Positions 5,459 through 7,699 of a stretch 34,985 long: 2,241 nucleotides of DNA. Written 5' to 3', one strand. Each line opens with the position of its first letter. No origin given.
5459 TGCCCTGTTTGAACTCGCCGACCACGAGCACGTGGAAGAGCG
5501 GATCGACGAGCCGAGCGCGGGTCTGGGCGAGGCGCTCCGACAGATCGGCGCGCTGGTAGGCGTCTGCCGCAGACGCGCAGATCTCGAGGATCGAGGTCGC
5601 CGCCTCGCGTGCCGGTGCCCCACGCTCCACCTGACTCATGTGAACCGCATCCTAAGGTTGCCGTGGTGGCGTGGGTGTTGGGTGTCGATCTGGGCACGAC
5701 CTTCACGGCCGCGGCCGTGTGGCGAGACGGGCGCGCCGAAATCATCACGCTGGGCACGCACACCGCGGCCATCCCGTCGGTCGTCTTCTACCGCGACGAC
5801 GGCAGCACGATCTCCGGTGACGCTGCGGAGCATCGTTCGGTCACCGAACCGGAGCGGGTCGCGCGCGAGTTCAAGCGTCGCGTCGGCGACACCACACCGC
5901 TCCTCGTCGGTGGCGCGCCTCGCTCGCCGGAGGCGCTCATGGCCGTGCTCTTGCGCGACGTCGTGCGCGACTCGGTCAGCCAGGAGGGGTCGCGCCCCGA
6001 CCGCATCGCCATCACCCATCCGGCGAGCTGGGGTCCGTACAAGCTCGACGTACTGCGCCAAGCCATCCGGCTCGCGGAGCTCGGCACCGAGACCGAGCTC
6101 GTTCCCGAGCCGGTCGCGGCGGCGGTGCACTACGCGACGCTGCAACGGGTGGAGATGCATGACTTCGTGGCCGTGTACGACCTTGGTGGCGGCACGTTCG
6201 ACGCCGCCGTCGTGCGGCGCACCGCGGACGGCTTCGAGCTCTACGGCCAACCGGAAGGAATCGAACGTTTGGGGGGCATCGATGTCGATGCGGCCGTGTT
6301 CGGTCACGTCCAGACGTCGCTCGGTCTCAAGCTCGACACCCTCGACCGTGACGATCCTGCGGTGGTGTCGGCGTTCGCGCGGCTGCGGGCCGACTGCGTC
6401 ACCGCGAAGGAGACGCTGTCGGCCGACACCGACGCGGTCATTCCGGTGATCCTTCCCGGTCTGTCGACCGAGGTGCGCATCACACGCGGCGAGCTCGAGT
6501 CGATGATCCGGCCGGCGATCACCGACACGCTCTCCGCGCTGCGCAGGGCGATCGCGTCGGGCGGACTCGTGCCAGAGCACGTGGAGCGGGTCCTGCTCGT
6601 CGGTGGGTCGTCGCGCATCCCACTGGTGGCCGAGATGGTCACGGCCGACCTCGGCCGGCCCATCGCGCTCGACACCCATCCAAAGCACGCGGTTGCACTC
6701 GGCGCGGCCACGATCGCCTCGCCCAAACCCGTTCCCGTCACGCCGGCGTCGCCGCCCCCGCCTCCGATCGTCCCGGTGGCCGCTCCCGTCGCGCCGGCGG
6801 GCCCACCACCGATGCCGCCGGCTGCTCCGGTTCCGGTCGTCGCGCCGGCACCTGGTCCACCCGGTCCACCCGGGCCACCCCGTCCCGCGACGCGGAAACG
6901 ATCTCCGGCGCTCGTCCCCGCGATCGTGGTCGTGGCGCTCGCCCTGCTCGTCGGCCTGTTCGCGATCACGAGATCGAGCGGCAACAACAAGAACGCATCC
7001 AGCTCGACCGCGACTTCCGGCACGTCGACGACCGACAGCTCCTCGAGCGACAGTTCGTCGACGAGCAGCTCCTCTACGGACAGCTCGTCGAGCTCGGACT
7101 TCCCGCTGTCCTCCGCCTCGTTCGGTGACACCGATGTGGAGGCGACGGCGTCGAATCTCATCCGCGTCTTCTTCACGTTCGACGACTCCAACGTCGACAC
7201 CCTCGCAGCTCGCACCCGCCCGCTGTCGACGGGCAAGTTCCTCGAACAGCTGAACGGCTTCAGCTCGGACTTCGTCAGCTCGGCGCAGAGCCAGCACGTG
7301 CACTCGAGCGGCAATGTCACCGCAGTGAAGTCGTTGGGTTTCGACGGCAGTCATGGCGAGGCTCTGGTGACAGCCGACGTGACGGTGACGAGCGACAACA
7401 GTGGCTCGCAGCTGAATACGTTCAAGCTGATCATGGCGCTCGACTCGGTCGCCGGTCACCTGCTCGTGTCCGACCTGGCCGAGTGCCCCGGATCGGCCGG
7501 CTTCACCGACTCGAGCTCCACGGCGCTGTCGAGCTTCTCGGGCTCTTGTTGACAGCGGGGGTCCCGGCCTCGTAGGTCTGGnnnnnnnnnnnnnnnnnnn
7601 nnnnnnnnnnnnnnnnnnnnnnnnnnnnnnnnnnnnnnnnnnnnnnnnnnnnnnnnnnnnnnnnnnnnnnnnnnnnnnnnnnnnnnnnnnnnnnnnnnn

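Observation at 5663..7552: Chimeric Hsp70: actin-fold ATPase + poly-Pro linker + TM + poly-Ser + Mce-associated-membrane-protein-like ectodomain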

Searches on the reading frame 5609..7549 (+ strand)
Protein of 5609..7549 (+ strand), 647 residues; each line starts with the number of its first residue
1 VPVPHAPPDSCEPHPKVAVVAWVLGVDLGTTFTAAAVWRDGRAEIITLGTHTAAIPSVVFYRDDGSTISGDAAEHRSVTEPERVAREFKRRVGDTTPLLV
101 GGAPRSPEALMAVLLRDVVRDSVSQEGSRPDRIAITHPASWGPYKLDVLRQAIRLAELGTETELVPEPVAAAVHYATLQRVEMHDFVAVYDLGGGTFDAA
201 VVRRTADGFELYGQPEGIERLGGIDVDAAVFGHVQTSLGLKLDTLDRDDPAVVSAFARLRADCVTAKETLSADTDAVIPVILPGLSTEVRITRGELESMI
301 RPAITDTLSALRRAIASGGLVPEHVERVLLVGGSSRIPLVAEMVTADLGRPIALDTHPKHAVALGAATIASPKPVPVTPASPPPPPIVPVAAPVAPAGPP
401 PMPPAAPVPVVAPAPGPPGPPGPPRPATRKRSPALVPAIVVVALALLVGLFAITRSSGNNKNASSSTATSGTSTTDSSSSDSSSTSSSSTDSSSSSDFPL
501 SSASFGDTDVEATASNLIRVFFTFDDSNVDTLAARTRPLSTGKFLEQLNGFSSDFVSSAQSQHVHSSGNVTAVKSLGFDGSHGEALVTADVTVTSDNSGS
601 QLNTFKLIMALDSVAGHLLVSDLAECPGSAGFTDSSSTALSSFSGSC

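Call 3: search_protein_families(library=pfam, proteins=[window:5609-7549:+], max_evalue=1)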
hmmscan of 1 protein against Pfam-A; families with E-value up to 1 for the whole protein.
window:5609-7549:+ (647 aa): 9 families
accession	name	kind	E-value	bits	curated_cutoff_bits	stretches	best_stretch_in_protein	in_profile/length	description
PF00012.26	HSP70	-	3.3e-48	164.8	20.6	2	106-370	109-372/599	Hsp70 protein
PF06723.19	MreB_Mbl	-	2.9e-06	26.8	27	1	112-369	75-318/327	MreB/Mbl protein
PF01869.26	BcrAD_BadFG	-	0.0029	17.6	31.5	1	319-370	218-271/271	BadF/BadG/BcrA/BcrD ATPase family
PF02782.22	FGGY_C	-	0.0041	17.4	27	1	324-370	149-194/198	FGGY family of carbohydrate kinases, C-terminal domain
PF21827.1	New_glue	-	0.0057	16.8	31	1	441-495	6-57/94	New glue protein family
PF25184.1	YxzE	-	0.014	16.9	40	1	440-504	7-54/65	YxzE-like putative bacteriocin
PF14450.12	FtsA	-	0.048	14.5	31.8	0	25-71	2-36/127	Cell division protein FtsA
PF08841.16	DDR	-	0.051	13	24.6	0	185-205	133-153/328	Diol dehydratase reactivase ATPase-like domain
PF11837.13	INV_N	-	0.08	13.9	27.8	1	425-482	14-70/109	Beta-fructofuranosidase, N-terminal domain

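Call 4: search_protein_families(library=ncbifam, proteins=[window:5609-7549:+], max_evalue=1)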
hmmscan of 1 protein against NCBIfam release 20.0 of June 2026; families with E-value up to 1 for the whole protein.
window:5609-7549:+ (647 aa): 21 families
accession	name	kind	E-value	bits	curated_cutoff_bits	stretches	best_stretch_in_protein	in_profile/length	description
TIGR01991.1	HscA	equivalog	1.4e-47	162.5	708.55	2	106-370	106-359/600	Fe-S protein assembly chaperone HscA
TIGR02350.1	prok_dnaK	equivalog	2.9e-45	154.7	822.55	1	23-368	2-368/596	molecular chaperone DnaK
NF003520.0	PRK05183.1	subfamily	3.7e-45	154.5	620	2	107-370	127-379/621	Fe-S protein assembly chaperone HscA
NF001413.0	PRK00290.1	equivalog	2.9e-44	151.4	648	1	22-368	3-369/625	molecular chaperone DnaK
NF009946.0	PRK13410.1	equivalog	3.9e-33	114.6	1019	2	106-369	111-373/669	molecular chaperone DnaK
NF009947.0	PRK13411.1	equivalog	7.9e-33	113.4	1002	2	94-368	97-372/662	molecular chaperone DnaK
NF002399.0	PRK01433.1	equivalog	3e-22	79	743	1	134-370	145-354/595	Fe-S protein assembly chaperone HscA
NF008673.0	PRK11678.1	equivalog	2.3e-09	36.6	331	2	149-204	176-228/450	molecular chaperone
NF010540.1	PRK13929.1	exception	8.4e-05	21.8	515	1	159-367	125-321/334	rod-share determining protein MreBH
NF010539.0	PRK13927.1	subfamily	0.00018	20.5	293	1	111-369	83-325/339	rod shape-determining protein MreB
NF042931.1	SAG1386_EF1546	equivalog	0.00068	19.7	80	1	438-496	36-97/158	SAG1386/EF1546 family surface-associated protein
TIGR01174.1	ftsA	equivalog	0.00074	18.7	175.85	1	272-352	261-342/371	cell division protein FtsA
NF011660.0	PRK15080.1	equivalog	0.00081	18.7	182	1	299-369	207-272/277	ethanolamine utilization protein EutJ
TIGR00904.1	mreB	subfamily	0.0018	17.4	365.75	1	150-368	118-324/334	MreB/Mrl family cell shape determining protein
TIGR00241.1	CoA_E_activ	domain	0.0024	17.5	125.4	1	326-368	205-247/248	acyl-CoA dehydratase activase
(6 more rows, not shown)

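Call 16: find_homologous_proteins(query=window:5663-7549:+, max_evalue=1e-10)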
Query window:5663-7549:+ (629 aa): 7452 proteins with E <= 1e-10 among 8000 candidates; the best 120 are listed.
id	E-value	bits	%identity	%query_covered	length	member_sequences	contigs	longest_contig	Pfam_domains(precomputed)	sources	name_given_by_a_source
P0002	0.0e+0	1343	100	100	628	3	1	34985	PF00012.27,PF06723.20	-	-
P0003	6.9e-234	796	81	55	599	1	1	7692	PF00012.27,PF02782.23,PF06723.20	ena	-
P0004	4.4e-224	764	62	99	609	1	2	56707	PF00012.27,PF06723.20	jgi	jgi:actin-like ATPase involved in cell morphogenesis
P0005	8.4e-223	759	85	55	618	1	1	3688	PF00012.27,PF02782.23,PF06723.20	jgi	-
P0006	1.3e-222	759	83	55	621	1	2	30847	PF00012.27,PF06723.20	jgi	jgi:actin-like ATPase involved in cell morphogenesis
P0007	1.4e-219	749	86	56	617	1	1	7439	PF00012.27,PF06723.20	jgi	jgi:actin-like ATPase involved in cell morphogenesis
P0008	1.1e-218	746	60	99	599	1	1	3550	PF00012.27,PF06723.20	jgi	jgi:molecular chaperone DnaK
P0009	6.6e-217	740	60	97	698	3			PF00012.27,PF06723.20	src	-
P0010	2.5e-215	735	61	97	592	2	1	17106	PF00012.27,PF06723.20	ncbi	ncbi:MAG: molecular chaperone DnaK [Acidimicrobiaceae bacterium]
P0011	1.7e-210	719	59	99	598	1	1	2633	PF00012.27,PF06723.20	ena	-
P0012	2.2e-210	718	59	99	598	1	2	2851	PF00012.27,PF06723.20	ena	-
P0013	4.5e-210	717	60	99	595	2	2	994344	PF00012.27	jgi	jgi:actin-like ATPase involved in cell morphogenesis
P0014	7.3e-204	697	-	-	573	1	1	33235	PF00012.27,PF06723.20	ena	-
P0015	1.2e-193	663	57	91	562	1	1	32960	PF00012.27,PF06723.20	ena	-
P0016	3.5e-186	638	85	56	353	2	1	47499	PF00012.27,PF06723.20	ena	-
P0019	3.5e-144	500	65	54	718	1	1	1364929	PF00012.27,PF06723.20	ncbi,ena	-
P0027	4.3e-142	493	61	54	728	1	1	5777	PF04972.23,PF00012.27,PF02782.23,PF06723.20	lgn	-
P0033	1.7e-141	491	60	61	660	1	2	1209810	PF00012.27,PF02782.23,PF06723.20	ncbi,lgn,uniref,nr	ncbi:Hsp70 family protein [Actinoplanes regularis]|uniref:Hsp70 protein n=1 Tax=Actinoplanes regular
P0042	2.2e-140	487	62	54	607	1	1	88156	PF00012.27,PF06723.20,PF23717.2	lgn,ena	-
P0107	9.9e-138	478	61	54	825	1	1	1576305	PF00012.27,PF02782.23,PF06723.20,PF25852.1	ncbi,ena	-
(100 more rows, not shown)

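Call 31: find_encoding_contigs(protein=P0013, flank=10000, max_places=2)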
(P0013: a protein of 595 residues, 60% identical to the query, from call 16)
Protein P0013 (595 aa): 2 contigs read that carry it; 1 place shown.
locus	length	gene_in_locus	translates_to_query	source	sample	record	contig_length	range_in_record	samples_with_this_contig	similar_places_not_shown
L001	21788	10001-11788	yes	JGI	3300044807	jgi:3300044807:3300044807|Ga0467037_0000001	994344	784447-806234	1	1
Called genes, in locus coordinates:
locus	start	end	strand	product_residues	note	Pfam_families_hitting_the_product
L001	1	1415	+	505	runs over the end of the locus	-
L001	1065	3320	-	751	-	PF00270:DEAD, PF00271:Helicase_C, PF22982:WHD_HRQ1, PF09369:MZB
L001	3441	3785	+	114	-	PF01740:STAS, PF13466:STAS_2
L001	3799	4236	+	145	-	PF13581:HATPase_c_2, PF02518:HATPase_c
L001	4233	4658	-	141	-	-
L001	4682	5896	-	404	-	PF02771:Acyl-CoA_dh_N (weak), PF02770:Acyl-CoA_dh_M, PF00441:Acyl-CoA_dh_1, PF08028:Acyl-CoA_dh_2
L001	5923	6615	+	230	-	PF00378:ECH_1, PF16113:ECH_2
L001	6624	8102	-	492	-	PF00350:Dynamin_N, PF01926:MMR_HSR1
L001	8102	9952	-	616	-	PF00350:Dynamin_N, PF01926:MMR_HSR1 (faint)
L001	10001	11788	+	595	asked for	PF00012:HSP70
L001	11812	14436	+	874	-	-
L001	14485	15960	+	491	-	PF05977:MFS_3, PF07690:MFS_1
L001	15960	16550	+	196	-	PF02223:Thymidylate_kin, PF13521:AAA_28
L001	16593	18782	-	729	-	-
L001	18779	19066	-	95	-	-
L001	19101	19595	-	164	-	PF01442:Apolipoprotein (weak)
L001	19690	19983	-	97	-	-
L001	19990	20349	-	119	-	PF04014:MazE_antitoxin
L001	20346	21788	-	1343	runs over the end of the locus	PF00498:FHA, PF16697:Yop-YscD_cpl, PF25199:nSTAND_NTPase5 (faint), PF01580:FtsK_SpoIIIE, PF13401:AAA_22 (faint), PF01580:FtsK_SpoIIIE (weak)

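Call 32: find_encoding_contigs(protein=P0033, flank=10000, max_places=2)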
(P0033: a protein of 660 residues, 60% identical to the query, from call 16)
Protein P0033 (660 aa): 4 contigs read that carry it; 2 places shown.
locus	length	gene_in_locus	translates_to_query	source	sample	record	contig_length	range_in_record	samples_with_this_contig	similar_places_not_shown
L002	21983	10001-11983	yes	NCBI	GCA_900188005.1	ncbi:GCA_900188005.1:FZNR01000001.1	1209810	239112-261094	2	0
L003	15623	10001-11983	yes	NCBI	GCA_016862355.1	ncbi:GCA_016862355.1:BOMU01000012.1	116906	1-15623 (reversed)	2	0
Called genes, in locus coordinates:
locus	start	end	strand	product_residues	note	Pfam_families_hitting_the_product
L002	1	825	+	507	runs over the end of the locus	PF16927:HisKA_7TM, PF08448:PAS_4, PF00990:GGDEF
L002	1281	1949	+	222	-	-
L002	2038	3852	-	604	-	PF00009:GTP_EFTU (faint), PF00350:Dynamin_N, PF01926:MMR_HSR1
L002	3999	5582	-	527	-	-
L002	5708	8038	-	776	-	PF00196:GerE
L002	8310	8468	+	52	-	-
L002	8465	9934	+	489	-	PF00350:Dynamin_N, PF01926:MMR_HSR1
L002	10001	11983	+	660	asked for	PF00012:HSP70, PF06723:MreB_Mbl (weak), PF00012:HSP70, PF02782:FGGY_C (weak)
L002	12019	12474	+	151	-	PF22381:Staph_reg_Sar_Rot, PF12802:MarR_2, PF01047:MarR, PF13463:HTH_27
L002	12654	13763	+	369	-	-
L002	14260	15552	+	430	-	PF13527:Acetyltransf_9, PF00583:Acetyltransf_1, PF13508:Acetyltransf_7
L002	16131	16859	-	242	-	PF02424:ApbE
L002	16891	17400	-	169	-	PF04205:FMN_bind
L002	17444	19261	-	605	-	PF01794:Ferric_reduct, PF08022:FAD_binding_8, PF00175:NAD_binding_1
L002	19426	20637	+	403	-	PF00590:TP_methylase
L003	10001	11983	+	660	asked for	PF00012:HSP70, PF06723:MreB_Mbl (weak), PF00012:HSP70, PF02782:FGGY_C (weak)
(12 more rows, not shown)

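Call 48: find_related_loci(query=window:5663-7549:+, collection=genome_contigs, flank=8000)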
Query window:5663-7549:+ (629 aa) in genome_contigs; peptide patterns used: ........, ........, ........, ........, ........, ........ (x = any residue, [..] = any of these).
126 stretches matched a pattern; 1 encode a relative of the query (tblastn E <= 1e-3); 1 distinct loci.
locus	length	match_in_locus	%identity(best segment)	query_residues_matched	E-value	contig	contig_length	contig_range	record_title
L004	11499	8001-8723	30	5-216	4e-7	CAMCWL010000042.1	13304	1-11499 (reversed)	MAG: Opitutus sp. GAS368 isolate MH-09jul19-272 genome assembly, contig: MH-09jul19-C10816, whole genome shotgun sequenc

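Call 60: search_protein_families(library=pfam, proteins=[P0042, P0107, P0033, P0027, P0019], max_evalue=0.01)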
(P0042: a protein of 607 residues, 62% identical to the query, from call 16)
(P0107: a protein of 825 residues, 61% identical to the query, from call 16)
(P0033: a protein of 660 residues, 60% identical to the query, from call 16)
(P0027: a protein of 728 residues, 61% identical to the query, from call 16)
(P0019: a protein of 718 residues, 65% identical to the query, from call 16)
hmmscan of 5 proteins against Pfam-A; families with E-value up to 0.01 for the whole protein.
P0042 (607 aa): 5 families
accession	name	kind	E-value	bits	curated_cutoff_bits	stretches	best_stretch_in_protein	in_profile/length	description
PF00012.26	HSP70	-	1.6e-46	159.2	20.6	2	83-351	105-373/599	Hsp70 protein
PF06723.19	MreB_Mbl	-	3.2e-10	39.8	27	1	90-349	72-318/327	MreB/Mbl protein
PF02782.22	FGGY_C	-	0.00013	22.2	27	1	291-351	135-195/198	FGGY family of carbohydrate kinases, C-terminal domain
PF01869.26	BcrAD_BadFG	-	0.0009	19.3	31.5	0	301-350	223-271/271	BadF/BadG/BcrA/BcrD ATPase family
PF21827.1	New_glue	-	0.0014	18.8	31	1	436-492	8-61/94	New glue protein family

P0107 (825 aa): 4 families
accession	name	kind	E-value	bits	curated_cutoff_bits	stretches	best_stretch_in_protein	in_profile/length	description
PF00012.26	HSP70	-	9.8e-49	166.5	20.6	2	83-360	105-383/599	Hsp70 protein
PF06723.19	MreB_Mbl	-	7.1e-10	38.7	27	1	91-352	73-321/327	MreB/Mbl protein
PF02782.22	FGGY_C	-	3.9e-08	33.7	27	1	291-353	135-197/198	FGGY family of carbohydrate kinases, C-terminal domain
PF01869.26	BcrAD_BadFG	-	9.5e-05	22.5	31.5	0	286-350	204-271/271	BadF/BadG/BcrA/BcrD ATPase family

P0033 (660 aa): 4 families
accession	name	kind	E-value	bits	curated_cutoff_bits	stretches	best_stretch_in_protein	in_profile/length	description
PF00012.26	HSP70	-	2.5e-49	168.5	20.6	2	117-350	140-372/599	Hsp70 protein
PF02782.22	FGGY_C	-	1.1e-07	32.2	27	1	275-350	119-194/198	FGGY family of carbohydrate kinases, C-terminal domain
PF06723.19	MreB_Mbl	-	2e-07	30.6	27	1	94-350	77-319/327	MreB/Mbl protein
PF01869.26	BcrAD_BadFG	-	0.0044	17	31.5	0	295-350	215-271/271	BadF/BadG/BcrA/BcrD ATPase family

P0027 (728 aa): 6 families
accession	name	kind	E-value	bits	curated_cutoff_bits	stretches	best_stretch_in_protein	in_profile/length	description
PF00012.26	HSP70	-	1.2e-50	172.8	20.6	2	83-352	105-372/599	Hsp70 protein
PF06723.19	MreB_Mbl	-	6.2e-08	32.3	27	1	39-353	14-320/327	MreB/Mbl protein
PF02782.22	FGGY_C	-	1.4e-06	28.6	27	1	298-353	144-195/198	FGGY family of carbohydrate kinases, C-terminal domain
PF04972.22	BON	-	5.3e-06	27.1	27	1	551-596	23-68/69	BON domain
PF01869.26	BcrAD_BadFG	-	0.0026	17.8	31.5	0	298-352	211-271/271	BadF/BadG/BcrA/BcrD ATPase family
PF14450.12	FtsA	-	0.0038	18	31.8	0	5-32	1-31/127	Cell division protein FtsA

P0019 (718 aa): 4 families
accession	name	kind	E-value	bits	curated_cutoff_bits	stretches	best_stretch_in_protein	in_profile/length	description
PF00012.26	HSP70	-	7.2e-54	183.5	20.6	2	84-351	106-373/599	Hsp70 protein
PF06723.19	MreB_Mbl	-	6.1e-07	29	27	1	94-351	76-320/327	MreB/Mbl protein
PF02782.22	FGGY_C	-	2.9e-05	24.4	27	1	292-351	136-195/198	FGGY family of carbohydrate kinases, C-terminal domain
PF01869.26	BcrAD_BadFG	-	0.00044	20.3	31.5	0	288-350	207-271/271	BadF/BadG/BcrA/BcrD ATPase family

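Call 67: list_cluster_members(proteins=[P0002])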
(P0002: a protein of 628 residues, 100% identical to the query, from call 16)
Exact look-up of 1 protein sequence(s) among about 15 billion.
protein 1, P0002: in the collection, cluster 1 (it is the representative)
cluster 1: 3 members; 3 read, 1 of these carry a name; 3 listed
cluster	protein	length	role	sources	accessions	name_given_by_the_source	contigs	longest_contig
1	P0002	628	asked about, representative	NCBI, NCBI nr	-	-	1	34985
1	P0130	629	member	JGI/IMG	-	-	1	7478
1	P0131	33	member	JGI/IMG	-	hypothetical protein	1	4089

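Call 83: search_protein_families(library=padloc, proteins=[window:5666-7549:+], max_evalue=0.01)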
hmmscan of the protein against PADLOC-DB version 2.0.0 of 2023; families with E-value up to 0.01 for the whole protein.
window:5666-7549:+ (628 aa): 1 family
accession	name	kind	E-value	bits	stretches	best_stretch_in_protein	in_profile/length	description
PDLC04039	PD-T4-6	-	0.00041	17.5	1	344-475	310-440/458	-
